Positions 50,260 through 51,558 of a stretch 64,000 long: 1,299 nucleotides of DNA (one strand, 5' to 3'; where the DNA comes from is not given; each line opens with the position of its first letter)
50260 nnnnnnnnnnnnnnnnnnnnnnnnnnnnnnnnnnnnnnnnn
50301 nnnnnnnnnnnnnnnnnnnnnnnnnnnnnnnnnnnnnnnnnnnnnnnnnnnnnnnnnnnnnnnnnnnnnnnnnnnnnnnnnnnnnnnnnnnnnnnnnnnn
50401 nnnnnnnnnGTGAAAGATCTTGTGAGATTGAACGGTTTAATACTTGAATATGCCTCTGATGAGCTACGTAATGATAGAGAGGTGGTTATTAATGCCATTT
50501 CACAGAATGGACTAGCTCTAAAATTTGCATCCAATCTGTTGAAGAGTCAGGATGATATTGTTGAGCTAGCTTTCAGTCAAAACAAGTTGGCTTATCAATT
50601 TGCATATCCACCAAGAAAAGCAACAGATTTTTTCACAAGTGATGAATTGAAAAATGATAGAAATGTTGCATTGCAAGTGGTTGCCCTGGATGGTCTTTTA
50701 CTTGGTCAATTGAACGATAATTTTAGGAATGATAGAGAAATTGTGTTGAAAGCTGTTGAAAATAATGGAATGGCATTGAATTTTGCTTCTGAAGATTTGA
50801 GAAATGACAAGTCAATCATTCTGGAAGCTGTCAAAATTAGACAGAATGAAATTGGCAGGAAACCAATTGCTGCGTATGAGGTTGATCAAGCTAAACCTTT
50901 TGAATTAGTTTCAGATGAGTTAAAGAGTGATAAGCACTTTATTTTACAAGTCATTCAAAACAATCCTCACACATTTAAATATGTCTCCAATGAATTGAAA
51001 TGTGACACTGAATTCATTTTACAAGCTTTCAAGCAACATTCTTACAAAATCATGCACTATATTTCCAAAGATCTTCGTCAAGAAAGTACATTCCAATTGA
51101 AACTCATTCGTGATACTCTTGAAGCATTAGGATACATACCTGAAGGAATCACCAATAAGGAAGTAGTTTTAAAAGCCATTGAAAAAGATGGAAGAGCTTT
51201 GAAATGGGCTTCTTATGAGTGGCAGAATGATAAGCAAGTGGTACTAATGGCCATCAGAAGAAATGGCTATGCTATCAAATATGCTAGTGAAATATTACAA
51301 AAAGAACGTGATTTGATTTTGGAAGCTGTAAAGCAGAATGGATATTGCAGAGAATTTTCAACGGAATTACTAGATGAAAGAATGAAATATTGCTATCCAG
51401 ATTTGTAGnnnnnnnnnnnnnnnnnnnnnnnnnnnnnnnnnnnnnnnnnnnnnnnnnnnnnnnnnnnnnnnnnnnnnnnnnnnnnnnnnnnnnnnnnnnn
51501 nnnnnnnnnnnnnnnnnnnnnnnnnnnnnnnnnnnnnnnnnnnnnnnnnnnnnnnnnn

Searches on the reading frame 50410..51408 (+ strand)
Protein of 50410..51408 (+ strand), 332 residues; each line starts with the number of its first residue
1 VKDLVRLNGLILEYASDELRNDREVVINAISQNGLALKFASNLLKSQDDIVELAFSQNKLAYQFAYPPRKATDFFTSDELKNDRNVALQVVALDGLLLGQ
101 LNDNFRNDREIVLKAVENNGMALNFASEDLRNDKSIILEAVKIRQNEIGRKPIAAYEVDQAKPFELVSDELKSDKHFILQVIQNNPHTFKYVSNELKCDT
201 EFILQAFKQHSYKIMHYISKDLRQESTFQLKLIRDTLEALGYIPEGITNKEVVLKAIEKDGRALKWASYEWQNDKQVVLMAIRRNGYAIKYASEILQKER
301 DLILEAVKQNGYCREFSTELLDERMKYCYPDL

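Call 4: search_protein_families(library=pfam, proteins=[window:50410-51408:+], max_evalue=0.01)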
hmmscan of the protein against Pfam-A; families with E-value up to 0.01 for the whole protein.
window:50410-51408:+ (332 aa): 2 families
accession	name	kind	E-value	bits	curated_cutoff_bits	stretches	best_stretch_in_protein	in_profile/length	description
PF13475.11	DUF4116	-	3.2e-115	376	24.9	10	249-297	1-49/49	Domain of unknown function (DUF4116)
PF24755.2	SpoVR_C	-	0.0021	18.5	27.6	0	104-124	9-29/55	SpoVR-like C-terminal domain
